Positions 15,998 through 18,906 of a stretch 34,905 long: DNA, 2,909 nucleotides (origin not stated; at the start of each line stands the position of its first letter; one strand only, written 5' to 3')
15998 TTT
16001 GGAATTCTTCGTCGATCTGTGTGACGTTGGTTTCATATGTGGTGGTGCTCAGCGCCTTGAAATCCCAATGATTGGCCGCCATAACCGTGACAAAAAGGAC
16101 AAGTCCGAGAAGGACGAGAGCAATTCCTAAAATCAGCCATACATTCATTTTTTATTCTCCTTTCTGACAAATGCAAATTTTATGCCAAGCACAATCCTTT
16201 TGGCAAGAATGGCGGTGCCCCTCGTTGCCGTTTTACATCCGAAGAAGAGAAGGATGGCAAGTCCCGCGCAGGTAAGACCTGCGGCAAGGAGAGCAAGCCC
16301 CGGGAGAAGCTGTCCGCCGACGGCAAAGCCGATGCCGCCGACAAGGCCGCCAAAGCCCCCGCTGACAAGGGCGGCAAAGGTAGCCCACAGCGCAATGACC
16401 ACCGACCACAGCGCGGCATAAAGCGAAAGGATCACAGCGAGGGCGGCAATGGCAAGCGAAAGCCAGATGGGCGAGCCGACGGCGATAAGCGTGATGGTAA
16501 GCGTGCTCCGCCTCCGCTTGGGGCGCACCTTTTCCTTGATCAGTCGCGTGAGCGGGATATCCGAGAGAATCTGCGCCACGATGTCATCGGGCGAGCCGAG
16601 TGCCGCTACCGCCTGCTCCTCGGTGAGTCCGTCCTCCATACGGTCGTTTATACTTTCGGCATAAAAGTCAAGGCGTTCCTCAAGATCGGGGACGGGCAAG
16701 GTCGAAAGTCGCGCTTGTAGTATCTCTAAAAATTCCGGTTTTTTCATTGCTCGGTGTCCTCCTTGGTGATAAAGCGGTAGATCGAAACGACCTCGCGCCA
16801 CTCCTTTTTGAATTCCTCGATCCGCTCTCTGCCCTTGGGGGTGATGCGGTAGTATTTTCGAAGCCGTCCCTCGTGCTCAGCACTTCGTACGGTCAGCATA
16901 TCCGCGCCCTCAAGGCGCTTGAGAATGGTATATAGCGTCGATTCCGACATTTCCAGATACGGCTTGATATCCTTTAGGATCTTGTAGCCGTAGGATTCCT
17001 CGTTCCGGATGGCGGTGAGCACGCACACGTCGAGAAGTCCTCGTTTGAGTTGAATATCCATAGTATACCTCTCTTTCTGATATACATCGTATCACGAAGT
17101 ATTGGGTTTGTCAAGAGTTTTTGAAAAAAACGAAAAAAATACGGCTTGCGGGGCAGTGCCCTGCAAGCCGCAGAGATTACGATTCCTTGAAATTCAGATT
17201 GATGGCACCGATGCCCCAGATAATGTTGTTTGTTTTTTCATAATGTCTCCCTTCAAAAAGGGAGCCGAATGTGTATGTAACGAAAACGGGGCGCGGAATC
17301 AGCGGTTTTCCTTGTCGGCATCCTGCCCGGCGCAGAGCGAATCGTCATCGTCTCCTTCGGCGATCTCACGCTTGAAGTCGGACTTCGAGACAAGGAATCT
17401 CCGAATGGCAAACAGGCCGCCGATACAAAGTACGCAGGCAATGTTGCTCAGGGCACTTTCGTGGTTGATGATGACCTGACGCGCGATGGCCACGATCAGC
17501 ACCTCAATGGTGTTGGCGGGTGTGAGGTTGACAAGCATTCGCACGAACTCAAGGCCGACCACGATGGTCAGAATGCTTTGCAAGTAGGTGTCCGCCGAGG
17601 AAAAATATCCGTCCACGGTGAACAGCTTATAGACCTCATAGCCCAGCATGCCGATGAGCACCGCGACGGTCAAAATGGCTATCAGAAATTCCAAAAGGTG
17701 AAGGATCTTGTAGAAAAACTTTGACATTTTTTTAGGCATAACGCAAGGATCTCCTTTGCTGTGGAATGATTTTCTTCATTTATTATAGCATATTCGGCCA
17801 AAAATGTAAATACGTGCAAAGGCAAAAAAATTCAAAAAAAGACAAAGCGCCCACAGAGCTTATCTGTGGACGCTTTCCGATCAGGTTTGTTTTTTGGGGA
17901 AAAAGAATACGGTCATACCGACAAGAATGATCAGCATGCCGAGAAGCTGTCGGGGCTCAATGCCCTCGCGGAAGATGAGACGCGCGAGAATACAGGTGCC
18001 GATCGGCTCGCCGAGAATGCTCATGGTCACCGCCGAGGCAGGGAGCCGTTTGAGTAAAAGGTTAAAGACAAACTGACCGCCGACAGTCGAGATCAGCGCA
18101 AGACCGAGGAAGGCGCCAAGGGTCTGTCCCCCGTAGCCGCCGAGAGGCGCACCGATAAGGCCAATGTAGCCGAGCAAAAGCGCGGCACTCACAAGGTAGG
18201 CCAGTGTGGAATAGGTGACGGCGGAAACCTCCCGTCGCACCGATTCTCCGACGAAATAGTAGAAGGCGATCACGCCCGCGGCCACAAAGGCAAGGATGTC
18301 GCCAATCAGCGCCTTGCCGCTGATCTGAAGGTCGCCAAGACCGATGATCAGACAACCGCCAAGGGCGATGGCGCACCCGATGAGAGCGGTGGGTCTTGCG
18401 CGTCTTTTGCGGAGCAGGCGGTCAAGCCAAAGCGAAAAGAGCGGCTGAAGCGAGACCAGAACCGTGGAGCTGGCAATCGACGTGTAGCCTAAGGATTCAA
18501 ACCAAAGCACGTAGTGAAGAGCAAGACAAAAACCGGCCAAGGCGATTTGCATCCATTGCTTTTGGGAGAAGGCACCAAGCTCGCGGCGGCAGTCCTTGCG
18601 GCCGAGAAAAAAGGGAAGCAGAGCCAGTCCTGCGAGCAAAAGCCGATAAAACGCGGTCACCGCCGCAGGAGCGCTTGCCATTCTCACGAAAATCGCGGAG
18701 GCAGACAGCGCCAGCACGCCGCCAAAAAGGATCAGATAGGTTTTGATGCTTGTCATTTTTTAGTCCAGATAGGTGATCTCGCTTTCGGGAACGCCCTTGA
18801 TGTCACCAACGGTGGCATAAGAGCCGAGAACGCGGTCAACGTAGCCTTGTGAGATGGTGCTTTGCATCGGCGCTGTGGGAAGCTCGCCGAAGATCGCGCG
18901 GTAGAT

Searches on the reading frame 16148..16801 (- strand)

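Call 22: search_protein_families(library=pfam, proteins=[window:16148-16801:-], max_evalue=0.001)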
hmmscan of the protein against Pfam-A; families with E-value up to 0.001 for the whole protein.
window:16148-16801:- (218 aa): 1 family
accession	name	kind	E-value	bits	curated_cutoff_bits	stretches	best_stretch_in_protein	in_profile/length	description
PF22564.2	HAAS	-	8e-11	42.6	27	1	23-76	1-54/55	HAAS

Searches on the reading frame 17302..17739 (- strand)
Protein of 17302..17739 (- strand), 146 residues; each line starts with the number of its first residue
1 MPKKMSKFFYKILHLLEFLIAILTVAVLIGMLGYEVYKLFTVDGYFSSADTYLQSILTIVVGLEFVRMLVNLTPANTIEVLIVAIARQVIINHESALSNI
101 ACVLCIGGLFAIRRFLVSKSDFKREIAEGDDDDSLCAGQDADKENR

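Call 22: search_protein_families(library=pfam, proteins=[window:17302-17739:-], max_evalue=0.001)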
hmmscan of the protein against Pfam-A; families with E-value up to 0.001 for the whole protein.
window:17302-17739:- (146 aa): 1 family
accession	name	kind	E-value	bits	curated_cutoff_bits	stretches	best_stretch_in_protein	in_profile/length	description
PF06146.17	PsiE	-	7.9e-05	23.3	23.9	1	15-119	5-119/122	Phosphate-starvation-inducible E family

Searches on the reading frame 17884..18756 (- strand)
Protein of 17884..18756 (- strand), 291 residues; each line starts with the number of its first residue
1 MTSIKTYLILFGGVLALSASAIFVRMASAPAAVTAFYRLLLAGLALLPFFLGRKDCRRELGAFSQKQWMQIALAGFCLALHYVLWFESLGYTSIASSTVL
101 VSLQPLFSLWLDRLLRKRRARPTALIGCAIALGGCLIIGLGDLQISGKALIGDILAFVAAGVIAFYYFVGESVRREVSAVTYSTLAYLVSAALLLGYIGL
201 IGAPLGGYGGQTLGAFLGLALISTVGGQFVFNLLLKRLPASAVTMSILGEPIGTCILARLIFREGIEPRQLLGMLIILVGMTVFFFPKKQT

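Call 22: search_protein_families(library=pfam, proteins=[window:17884-18756:-], max_evalue=0.001)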
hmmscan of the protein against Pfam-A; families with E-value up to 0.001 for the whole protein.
window:17884-18756:- (291 aa): 2 families
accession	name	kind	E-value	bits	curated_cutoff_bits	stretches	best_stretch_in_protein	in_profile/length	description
PF00892.27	EamA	-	2.2e-31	109.4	28.2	2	6-139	3-134/135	EamA-like transporter family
PF03151.22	TPT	-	5.7e-06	26.4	30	0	25-156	26-153/291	Triose-phosphate Transporter family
